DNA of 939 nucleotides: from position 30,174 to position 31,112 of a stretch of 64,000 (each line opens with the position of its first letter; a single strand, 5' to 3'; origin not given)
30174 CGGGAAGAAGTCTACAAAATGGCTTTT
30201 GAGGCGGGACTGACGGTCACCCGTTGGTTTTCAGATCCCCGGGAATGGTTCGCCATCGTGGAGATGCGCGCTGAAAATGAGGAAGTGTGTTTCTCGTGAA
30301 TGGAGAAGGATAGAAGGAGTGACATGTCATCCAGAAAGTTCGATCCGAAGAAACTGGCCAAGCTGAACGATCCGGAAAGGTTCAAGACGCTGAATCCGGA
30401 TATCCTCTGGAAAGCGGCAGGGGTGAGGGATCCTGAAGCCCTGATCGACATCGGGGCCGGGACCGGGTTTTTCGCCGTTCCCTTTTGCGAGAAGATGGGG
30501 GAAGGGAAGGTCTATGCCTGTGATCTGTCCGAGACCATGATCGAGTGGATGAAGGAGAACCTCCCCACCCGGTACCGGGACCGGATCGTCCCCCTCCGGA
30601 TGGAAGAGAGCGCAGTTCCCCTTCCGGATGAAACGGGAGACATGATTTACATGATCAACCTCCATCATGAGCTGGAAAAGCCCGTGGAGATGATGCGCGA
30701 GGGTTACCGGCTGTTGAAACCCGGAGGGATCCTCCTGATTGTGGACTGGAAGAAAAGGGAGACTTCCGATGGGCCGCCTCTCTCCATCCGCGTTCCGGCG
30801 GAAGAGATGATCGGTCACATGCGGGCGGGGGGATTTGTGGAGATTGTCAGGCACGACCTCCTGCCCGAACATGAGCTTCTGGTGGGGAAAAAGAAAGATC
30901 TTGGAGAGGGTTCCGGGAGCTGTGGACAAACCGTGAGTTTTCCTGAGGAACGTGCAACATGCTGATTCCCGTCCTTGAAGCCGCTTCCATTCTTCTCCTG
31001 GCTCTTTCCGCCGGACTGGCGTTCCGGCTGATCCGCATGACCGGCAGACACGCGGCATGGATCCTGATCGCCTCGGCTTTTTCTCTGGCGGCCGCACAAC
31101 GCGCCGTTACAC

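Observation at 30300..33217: Extra SAM methyltransferase and PAS hybrid histidine kinase translationally coupled to the MES-egtD pair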

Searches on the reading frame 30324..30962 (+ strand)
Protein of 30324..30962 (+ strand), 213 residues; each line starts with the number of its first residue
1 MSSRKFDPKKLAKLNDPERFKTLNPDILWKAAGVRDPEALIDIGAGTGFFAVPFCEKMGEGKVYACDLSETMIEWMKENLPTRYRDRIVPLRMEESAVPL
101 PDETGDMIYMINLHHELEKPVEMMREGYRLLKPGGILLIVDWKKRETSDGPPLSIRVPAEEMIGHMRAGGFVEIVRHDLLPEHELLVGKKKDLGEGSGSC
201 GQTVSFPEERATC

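Call 6: search_protein_families(library=pfam, proteins=[window:30324-30962:+])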
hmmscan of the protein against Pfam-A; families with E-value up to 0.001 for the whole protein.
window:30324-30962:+ (213 aa): 10 families
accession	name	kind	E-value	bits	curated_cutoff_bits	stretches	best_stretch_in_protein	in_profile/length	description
PF08241.18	Methyltransf_11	-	2.3e-17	63.9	21.2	1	41-139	1-95/95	Methyltransferase domain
PF13649.12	Methyltransf_25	-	6.3e-16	59.3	27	1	41-135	2-97/97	Methyltransferase domain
PF08242.18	Methyltransf_12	-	9.5e-15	55.6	30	1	41-137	1-98/98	Methyltransferase domain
PF13847.12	Methyltransf_31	-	4.1e-11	43.2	27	1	39-143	6-113/145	Methyltransferase domain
PF01209.24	Ubie_methyltran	-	1.3e-10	41.5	20.1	1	29-146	40-158/233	ubiE/COQ5 methyltransferase family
PF13489.12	Methyltransf_23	-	3.5e-09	37.1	27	1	35-162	21-141/164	Methyltransferase domain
PF05175.20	MTS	-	4e-06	27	23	1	39-144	34-143/170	Methyltransferase small domain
PF02475.24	TRM5-TYW2_MTfase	-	1.7e-05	25.3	28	1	33-126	33-129/164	TRM5/TYW2 methyltransferase domain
PF01728.25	FtsJ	-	0.00054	20.4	24.1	1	38-75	23-59/181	FtsJ-like methyltransferase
PF06325.19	PrmA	-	0.00066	19.7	22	1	34-137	159-256/296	Ribosomal protein L11 methyltransferase (PrmA)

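Call 7: search_protein_families(library=ncbifam, proteins=[window:30324-30962:+])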
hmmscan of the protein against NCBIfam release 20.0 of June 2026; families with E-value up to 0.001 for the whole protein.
window:30324-30962:+ (213 aa): 26 families (the best 25 are shown)
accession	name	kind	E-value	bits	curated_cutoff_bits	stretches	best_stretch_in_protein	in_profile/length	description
NF041537.1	ArsM_AhpD_UU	exception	1.9e-12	46.7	510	1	34-141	74-182/345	arsenite methyltransferase/AhpD domain selenoprotein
NF001244.0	PRK00216.1-5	equivalog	3.1e-11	43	216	1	33-147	45-161/236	bifunctional demethylmenaquinone methyltransferase/2-methoxy-6-polyprenyl-1,4-benzoquinol methylase UbiE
TIGR01934.1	MenG_MenH_UbiE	subfamily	3.5e-11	42.8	158.35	1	30-147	33-149/223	ubiquinone/menaquinone biosynthesis methyltransferase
NF001240.0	PRK00216.1-1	equivalog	1.1e-10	41.1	378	1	30-144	57-173/251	bifunctional demethylmenaquinone methyltransferase/2-methoxy-6-polyprenyl-1,4-benzoquinol methylase UbiE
NF008823.0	PRK11873.1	subfamily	4.4e-10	39.5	263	1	32-142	73-184/272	arsenite methyltransferase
NF045667.1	MTase_DVU1556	equivalog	2e-09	37.2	155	1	30-149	16-129/213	DVU_1556 family methyltransferase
NF052510.1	methyltran_MpqE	exception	2.6e-09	36.8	335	1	34-144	44-156/234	methyl-plastoquinone biosynthesis methyltransferase MpqE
NF043040.1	corrin_prot_MT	hypoth_equivalog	4.2e-09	36.2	180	1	36-141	41-149/216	corrinoid protein-associated methyltransferase CpaM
TIGR02072.1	BioC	equivalog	1.4e-08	34.9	184.95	1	35-139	33-132/244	malonyl-ACP O-methyltransferase BioC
TIGR02752.1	MenG_heptapren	equivalog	1.1e-07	31.6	419.85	1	30-141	39-151/231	demethylmenaquinone methyltransferase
NF047649.1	MTase_UXPK_star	exception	1.1e-07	31.2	460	1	35-141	76-183/283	methyltransferase/UXPK-star double selenoprotein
TIGR02469.1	CbiT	equivalog_domain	1.2e-07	32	78.3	1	34-137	17-118/124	precorrin-6Y C5,15-methyltransferase (decarboxylating) subunit CbiT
NF001243.0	PRK00216.1-4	equivalog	1.3e-07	31.2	235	1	30-141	41-153/237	demethylmenaquinone methyltransferase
NF041536.1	ArsM_DUF2284_UU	exception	1.4e-06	26.9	575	1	34-141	74-182/459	arsenite methyltransferase/DUF2284 domain selenoprotein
NF001241.0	PRK00216.1-2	equivalog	2.5e-06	27.3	327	1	33-144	48-152/231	demethylmenaquinone methyltransferase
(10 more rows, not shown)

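Call 8: find_homologous_proteins(query=window:30324-30962:+)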
Query window:30324-30962:+ (213 aa): 877 proteins with E <= 0.001 among 1429 candidates; the best 120 are listed.
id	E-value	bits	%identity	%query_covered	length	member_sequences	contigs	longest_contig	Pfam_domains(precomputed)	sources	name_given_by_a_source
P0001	1.1e-141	488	100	100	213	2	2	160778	PF13847.13,PF13489.13,PF05175.21,PF13649.13,PF02475.24,PF01209.25,PF08241.19,PF08242.19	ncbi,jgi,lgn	-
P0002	2.4e-73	264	58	89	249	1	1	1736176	PF13847.13,PF13489.13,PF05175.21,PF13649.13,PF01209.25,PF08241.19,PF08242.19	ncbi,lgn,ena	-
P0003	3.6e-73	264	59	88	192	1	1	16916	PF13847.13,PF13489.13,PF05175.21,PF13649.13,PF02475.24,PF01209.25,PF08241.19,PF08242.19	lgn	-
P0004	6.8e-73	263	58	90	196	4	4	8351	PF13847.13,PF13489.13,PF05175.21,PF13649.13,PF02475.24,PF00891.25,PF01209.25,PF08241.19,PF08242.19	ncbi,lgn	-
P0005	7.6e-73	263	59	89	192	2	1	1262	PF13847.13,PF13489.13,PF05175.21,PF13649.13,PF02475.24,PF01209.25,PF08241.19,PF08242.19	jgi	jgi:ubiquinone/menaquinone biosynthesis C-methylase UbiE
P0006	8.6e-73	263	57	88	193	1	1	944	PF13847.13,PF13489.13,PF05175.21,PF13649.13,PF02475.24,PF01209.25,PF08241.19,PF08242.19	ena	-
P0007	1.8e-72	262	58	90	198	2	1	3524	PF13847.13,PF13489.13,PF05175.21,PF13649.13,PF01209.25,PF08241.19,PF08242.19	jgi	jgi:ubiquinone/menaquinone biosynthesis C-methylase UbiE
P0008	1.9e-72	261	58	89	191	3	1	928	PF13847.13,PF13489.13,PF05175.21,PF13649.13,PF02475.24,PF00891.25,PF01209.25,PF08241.19,PF08242.19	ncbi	-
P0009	2.3e-72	261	58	90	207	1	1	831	PF13847.13,PF13489.13,PF05175.21,PF13649.13,PF01209.25,PF08241.19,PF08242.19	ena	-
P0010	2.3e-72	261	55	92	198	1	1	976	PF13847.13,PF13489.13,PF05175.21,PF13649.13,PF02475.24,PF01209.25,PF08241.19,PF08242.19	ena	-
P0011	3.6e-72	261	60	90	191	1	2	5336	PF13847.13,PF13489.13,PF05175.21,PF13649.13,PF02475.24,PF01209.25,PF08241.19,PF08242.19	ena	-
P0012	4.0e-72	260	58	89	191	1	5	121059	PF13847.13,PF13489.13,PF05175.21,PF13649.13,PF02475.24,PF01728.26,PF01209.25,PF08241.19,PF08242.19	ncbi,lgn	ncbi:MAG: class I SAM-dependent methyltransferase [Nitrospirota bacterium]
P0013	4.3e-72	260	57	89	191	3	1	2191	PF13847.13,PF13489.13,PF05175.21,PF13649.13,PF02475.24,PF00891.25,PF01209.25,PF08241.19,PF08242.19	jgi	jgi:ubiquinone/menaquinone biosynthesis C-methylase UbiE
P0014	4.9e-72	260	59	88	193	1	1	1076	PF13847.13,PF13489.13,PF13649.13,PF02475.24,PF00891.25,PF01209.25,PF08241.19,PF08242.19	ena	-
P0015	5.8e-72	260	58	89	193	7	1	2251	PF13847.13,PF13489.13,PF05175.21,PF13649.13,PF02475.24,PF01209.25,PF08241.19,PF08242.19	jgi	jgi:ubiquinone/menaquinone biosynthesis C-methylase UbiE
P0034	6.0e-71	257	56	89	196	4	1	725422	PF13847.13,PF13489.13,PF05175.21,PF13649.13,PF00891.25,PF01209.25,PF08241.19,PF08242.19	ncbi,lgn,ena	-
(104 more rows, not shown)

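Call 11: find_encoding_contigs(protein=P0001, flank=10000, max_places=4)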
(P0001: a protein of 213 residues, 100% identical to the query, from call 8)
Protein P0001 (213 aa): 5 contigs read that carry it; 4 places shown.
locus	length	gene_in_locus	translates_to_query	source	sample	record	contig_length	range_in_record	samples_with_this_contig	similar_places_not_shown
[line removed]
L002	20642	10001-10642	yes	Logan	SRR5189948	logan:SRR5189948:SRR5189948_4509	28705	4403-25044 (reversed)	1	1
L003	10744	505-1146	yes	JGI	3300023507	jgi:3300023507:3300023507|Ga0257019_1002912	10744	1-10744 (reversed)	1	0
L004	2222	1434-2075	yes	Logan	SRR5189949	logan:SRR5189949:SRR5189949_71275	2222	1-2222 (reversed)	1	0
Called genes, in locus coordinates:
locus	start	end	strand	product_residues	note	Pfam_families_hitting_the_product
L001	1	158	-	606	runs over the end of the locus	PF00005:ABC_tran, PF01926:MMR_HSR1 (faint), PF02463:SMC_N (faint), PF13304:AAA_21 (faint), PF13401:AAA_22 (faint), PF13555:AAA_29 (faint), PF12848:ABC_tran_Xtn, PF00005:ABC_tran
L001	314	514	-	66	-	PF00313:CSD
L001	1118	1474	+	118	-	PF12643:MazG-like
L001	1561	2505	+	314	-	PF00682:HMGL-like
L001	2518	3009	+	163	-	PF04461:YajQ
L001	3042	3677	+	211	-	PF01612:DNA_pol_A_exo1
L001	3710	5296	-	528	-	PF00009:GTP_EFTU, PF01926:MMR_HSR1 (weak), PF22042:EF-G_D2, PF03144:GTP_EFTU_D2, PF16658:RF3_C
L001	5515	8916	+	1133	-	PF00384:Molybdopterin, PF01568:Molydop_binding, PF00266:Aminotran_5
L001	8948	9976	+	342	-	PF10017:Methyltransf_33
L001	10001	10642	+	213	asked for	PF01209:Ubie_methyltran, PF13489:Methyltransf_23, PF05175:MTS (weak), PF02475:TRM5-TYW2_MTfase (weak), PF13649:Methyltransf_25, PF13847:Methyltransf_31, PF08241:Methyltransf_11, PF08242:Methyltransf_12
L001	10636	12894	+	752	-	PF00989:PAS, PF08448:PAS_4, PF13188:PAS_8 (weak), PF13426:PAS_9, PF00512:HisKA (weak), PF02518:HATPase_c, PF00072:Response_reg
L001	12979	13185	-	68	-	-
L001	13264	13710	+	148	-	PF12802:MarR_2 (faint)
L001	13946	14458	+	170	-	PF00881:Nitroreductase, PF14512:TM1586_NiRdase (faint), PF00881:Nitroreductase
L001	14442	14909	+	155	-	-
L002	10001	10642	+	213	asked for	PF01209:Ubie_methyltran, PF13489:Methyltransf_23, PF05175:MTS (weak), PF02475:TRM5-TYW2_MTfase (weak), PF13649:Methyltransf_25, PF13847:Methyltransf_31, PF08241:Methyltransf_11, PF08242:Methyltransf_12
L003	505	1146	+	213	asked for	PF01209:Ubie_methyltran, PF13489:Methyltransf_23, PF05175:MTS (weak), PF02475:TRM5-TYW2_MTfase (weak), PF13649:Methyltransf_25, PF13847:Methyltransf_31, PF08241:Methyltransf_11, PF08242:Methyltransf_12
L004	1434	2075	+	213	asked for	PF01209:Ubie_methyltran, PF13489:Methyltransf_23, PF05175:MTS (weak), PF02475:TRM5-TYW2_MTfase (weak), PF13649:Methyltransf_25, PF13847:Methyltransf_31, PF08241:Methyltransf_11, PF08242:Methyltransf_12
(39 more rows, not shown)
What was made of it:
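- The arrangement is stable in four contigs from four datasets, but these probably represent one population (call 11).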

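Call 12: find_encoding_contigs(protein=P0002, flank=8000, max_places=2)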
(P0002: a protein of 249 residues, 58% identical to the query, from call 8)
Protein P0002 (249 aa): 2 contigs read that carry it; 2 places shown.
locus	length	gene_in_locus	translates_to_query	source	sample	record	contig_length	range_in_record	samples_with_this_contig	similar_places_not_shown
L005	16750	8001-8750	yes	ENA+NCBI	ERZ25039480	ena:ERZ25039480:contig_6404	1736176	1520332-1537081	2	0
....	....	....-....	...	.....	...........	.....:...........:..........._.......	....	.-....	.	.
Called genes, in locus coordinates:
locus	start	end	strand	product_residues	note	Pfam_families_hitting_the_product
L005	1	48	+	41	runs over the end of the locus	-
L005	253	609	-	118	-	-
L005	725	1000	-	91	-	-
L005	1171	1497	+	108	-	-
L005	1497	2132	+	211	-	-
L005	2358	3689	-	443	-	PF01712:dNK (weak), PF02223:Thymidylate_kin, PF13238:AAA_18 (faint)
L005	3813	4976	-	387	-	-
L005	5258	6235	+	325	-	PF01797:Y1_Tnp, PF08299:Bac_DnaA_C (faint)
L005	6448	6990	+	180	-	PF01613:Flavin_Reduct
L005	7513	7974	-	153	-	PF00903:Glyoxalase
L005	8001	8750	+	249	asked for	PF13489:Methyltransf_23, PF01209:Ubie_methyltran (weak), PF05175:MTS (weak), PF13847:Methyltransf_31, PF08241:Methyltransf_11, PF08242:Methyltransf_12, PF13649:Methyltransf_25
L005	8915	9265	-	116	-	PF02311:AraC_binding (weak), PF07883:Cupin_2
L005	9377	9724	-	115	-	PF11756:YgbA_NO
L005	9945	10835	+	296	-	PF00839:Cys_rich_FGFR (weak)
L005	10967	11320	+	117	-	PF10861:DUF2784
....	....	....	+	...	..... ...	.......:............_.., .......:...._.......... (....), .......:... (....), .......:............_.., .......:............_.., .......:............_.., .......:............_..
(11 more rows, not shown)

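Call 13: find_encoding_contigs(protein=P0012, flank=8000, max_places=3)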
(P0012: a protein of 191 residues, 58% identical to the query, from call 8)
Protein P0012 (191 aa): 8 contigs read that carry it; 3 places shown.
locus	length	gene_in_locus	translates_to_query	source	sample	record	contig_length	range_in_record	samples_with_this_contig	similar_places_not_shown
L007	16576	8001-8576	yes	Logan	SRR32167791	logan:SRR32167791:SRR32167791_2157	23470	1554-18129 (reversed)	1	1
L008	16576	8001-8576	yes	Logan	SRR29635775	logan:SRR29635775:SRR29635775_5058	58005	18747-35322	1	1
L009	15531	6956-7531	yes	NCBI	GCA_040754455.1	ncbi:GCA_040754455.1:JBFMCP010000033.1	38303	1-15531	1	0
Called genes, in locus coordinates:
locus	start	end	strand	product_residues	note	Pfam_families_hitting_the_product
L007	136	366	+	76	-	-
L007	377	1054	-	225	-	-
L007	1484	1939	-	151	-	-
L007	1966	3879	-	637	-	PF02518:HATPase_c (weak), PF13589:HATPase_c_3, PF00183:HSP90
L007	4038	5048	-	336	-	PF13432:TPR_16 (faint)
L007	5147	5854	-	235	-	PF13672:PP2C_2, PF00481:PP2C, PF07228:SpoIIE (weak), PF00481:PP2C (weak)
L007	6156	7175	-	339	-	PF04463:2-thiour_desulf, PF08349:DUF1722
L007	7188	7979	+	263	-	PF23023:Anti-Pycsar_Apyc1 (weak), PF00753:Lactamase_B, PF13483:Lactamase_B_3, PF12706:Lactamase_B_2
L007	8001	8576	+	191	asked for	PF01728:FtsJ (weak), PF13489:Methyltransf_23, PF01209:Ubie_methyltran (weak), PF02475:TRM5-TYW2_MTfase (weak), PF13847:Methyltransf_31, PF08241:Methyltransf_11, PF08242:Methyltransf_12, PF13649:Methyltransf_25, +1 more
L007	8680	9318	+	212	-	PF00072:Response_reg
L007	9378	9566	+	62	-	PF02810:SEC-C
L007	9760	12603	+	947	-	PF00989:PAS, PF08448:PAS_4, PF13188:PAS_8, PF13426:PAS_9, PF08448:PAS_4, PF08447:PAS_3, PF00989:PAS, PF13188:PAS_8, +6 more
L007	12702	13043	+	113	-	PF01155:HypA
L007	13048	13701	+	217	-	PF02492:cobW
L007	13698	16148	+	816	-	PF00708:Acylphosphatase, PF07503:zf-HYPF, PF01300:Sua5_yciO_yrdC, PF17788:HypF_C, PF22521:HypF_C_2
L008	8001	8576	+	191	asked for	PF01728:FtsJ (weak), PF13489:Methyltransf_23, PF01209:Ubie_methyltran (weak), PF02475:TRM5-TYW2_MTfase (weak), PF13847:Methyltransf_31, PF08241:Methyltransf_11, PF08242:Methyltransf_12, PF13649:Methyltransf_25, +1 more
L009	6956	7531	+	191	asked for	PF01728:FtsJ (weak), PF13489:Methyltransf_23, PF01209:Ubie_methyltran (weak), PF02475:TRM5-TYW2_MTfase (weak), PF13847:Methyltransf_31, PF08241:Methyltransf_11, PF08242:Methyltransf_12, PF13649:Methyltransf_25, +1 more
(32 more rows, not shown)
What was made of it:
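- A Nitrospirota homologue is followed on the same strand by a response regulator and a PAS kinase (call 13).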

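Call 14: find_encoding_contigs(protein=P0034, flank=8000, max_places=2)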
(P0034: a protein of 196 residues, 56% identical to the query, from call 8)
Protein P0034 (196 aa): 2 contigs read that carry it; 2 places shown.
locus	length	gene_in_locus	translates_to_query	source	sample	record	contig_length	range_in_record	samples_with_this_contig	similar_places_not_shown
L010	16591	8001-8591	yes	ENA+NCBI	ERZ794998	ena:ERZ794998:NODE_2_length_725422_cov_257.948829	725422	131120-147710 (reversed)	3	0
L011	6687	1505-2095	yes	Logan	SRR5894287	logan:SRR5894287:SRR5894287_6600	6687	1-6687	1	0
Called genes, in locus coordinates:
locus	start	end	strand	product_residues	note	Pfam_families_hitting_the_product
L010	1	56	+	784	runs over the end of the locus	PF02574:S-methyl_trans, PF00809:Pterin_bind, PF02607:B12-binding_2, PF02310:B12-binding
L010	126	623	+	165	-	-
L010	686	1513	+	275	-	PF00456:Transketolase_N, PF13292:DXP_synthase_N, PF00676:E1_dh (weak)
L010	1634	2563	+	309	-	PF02779:Transket_pyr, PF02780:Transketolase_C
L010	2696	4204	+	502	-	PF21563:Mcp40H-20_sensor, PF00672:HAMP, PF00512:HisKA, PF02518:HATPase_c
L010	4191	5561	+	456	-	PF00072:Response_reg, PF00004:AAA (faint), PF00158:Sigma54_activat, PF14532:Sigma54_activ_2, PF07728:AAA_5 (weak), PF25601:AAA_lid_14, PF02954:HTH_8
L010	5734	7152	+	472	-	PF13505:OMP_b-brl, PF02412:TSP_3 (faint), PF00691:OmpA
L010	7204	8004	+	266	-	PF12146:Hydrolase_4, PF00561:Abhydrolase_1, PF12697:Abhydrolase_6, PF03096:Ndr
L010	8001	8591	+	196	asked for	PF00891:Methyltransf_2 (weak), PF01209:Ubie_methyltran, PF13489:Methyltransf_23, PF05175:MTS (weak), PF13847:Methyltransf_31, PF08241:Methyltransf_11, PF08242:Methyltransf_12, PF13649:Methyltransf_25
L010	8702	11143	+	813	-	PF02463:SMC_N, PF13175:AAA_15 (weak), PF13304:AAA_21 (faint), PF13476:AAA_23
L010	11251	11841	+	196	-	PF04011:LemA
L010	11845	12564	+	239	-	PF04536:TPM_phosphatase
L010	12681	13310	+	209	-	PF04536:TPM_phosphatase (faint)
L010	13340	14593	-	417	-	PF01467:CTP_transf_like (weak), PF05636:HIGH_NTase1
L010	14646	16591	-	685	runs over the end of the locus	PF09826:Beta_propel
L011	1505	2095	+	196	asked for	PF00891:Methyltransf_2 (weak), PF01209:Ubie_methyltran, PF13489:Methyltransf_23, PF05175:MTS (weak), PF13847:Methyltransf_31, PF08241:Methyltransf_11, PF08242:Methyltransf_12, PF13649:Methyltransf_25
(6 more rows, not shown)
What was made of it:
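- Three long contigs with 55-58% identical homologues show three unrelated contexts (calls 12-14).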

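Call 23: search_solved_structures(query=window:30324-30962:+, max_evalue=0.00001, show_alignments=2)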
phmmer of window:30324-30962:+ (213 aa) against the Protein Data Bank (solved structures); distinct sequences matched with E-value up to 0.00001: 10.
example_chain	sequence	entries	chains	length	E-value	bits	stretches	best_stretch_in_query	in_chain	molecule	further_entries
3dh0_A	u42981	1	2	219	3.1e-32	115.2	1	3-157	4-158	SAM dependent methyltransferase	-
3i9f_A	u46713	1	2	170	5e-14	55.7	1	39-192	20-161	Putative type 11 methyltransferase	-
2yqz_A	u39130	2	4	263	9.5e-09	38.4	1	39-149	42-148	Hypothetical protein TTHA0223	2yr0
5wp5_A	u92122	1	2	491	2.3e-07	33.9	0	37-152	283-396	Phosphomethylethanolamine N-methyltransferase 2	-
3dtn_A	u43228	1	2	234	8.8e-07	32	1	35-147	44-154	Putative Methyltransferase MM_2633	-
4pne_A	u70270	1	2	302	9.3e-07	31.9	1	39-172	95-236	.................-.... protein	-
1vl5_A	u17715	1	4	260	2.8e-06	30.4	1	28-147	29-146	unknown conserved protein BH2331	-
6uak_A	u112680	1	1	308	5.2e-06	29.5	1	31-139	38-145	SAM dependent methyltransferase LahSB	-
6uv6_A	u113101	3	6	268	5.3e-06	29.5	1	24-173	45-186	D-glucose O-methyltransferase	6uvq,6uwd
1vlm_A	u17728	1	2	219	5.8e-06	29.3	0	41-142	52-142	SAM-dependent methyltransferase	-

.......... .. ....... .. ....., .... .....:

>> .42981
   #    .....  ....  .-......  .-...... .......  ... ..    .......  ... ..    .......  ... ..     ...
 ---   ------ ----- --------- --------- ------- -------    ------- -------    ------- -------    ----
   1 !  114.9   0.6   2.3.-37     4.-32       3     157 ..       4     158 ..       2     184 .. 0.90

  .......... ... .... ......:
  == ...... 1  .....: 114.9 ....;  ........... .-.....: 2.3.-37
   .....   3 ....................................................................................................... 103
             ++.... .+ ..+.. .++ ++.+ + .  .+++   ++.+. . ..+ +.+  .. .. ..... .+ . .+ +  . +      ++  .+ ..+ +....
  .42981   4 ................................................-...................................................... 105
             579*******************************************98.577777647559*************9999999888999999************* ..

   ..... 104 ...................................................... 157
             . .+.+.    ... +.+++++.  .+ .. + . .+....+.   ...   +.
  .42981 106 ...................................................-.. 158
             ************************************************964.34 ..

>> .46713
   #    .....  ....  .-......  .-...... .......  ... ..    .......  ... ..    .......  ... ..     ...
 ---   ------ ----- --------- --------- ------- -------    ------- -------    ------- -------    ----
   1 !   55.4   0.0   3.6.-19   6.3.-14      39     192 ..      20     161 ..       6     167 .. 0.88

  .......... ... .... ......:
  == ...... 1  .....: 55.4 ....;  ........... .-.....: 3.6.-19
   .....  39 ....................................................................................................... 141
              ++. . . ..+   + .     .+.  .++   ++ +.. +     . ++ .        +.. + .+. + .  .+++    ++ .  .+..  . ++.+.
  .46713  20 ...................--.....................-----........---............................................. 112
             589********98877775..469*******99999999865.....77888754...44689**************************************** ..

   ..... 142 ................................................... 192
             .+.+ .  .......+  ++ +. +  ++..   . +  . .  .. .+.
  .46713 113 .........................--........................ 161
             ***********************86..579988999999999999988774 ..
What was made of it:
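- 30324..30965 (+): Class I SAM methyltransferase of the uncharacterised 3DH0-like family (213 aa). It carries a lineage-specific ~22-aa C-terminal tail that runs into the kinase start. Call 23: PDB 3dh0_A, E = 3e-32.
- On 3DH0-like class I SAM methyltransferase family (uncharacterised): Call 23: 3dh0_A, E = 3e-32.
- Closest known: PDB 3DH0, SAM-dependent methyltransferase from a structural-genomics deposit. Same: It is the best solved relative: E = 3e-32 over residues 3-157 (call 23).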

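Call 26: find_related_loci(query=A2, collection=metagenome_contigs, flank=8000)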
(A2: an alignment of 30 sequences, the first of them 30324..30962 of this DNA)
Query A2 (213 aa) in metagenome_contigs; peptide patterns used: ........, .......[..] (x = any residue, [..] = any of these).
600 stretches matched a pattern (row limit reached: there are more); 393 encode a relative of the query (tblastn E <= 1e-3); the best 80 are kept; 80 distinct loci.
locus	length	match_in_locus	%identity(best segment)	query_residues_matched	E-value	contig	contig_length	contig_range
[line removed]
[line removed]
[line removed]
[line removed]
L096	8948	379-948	56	1-190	1e-74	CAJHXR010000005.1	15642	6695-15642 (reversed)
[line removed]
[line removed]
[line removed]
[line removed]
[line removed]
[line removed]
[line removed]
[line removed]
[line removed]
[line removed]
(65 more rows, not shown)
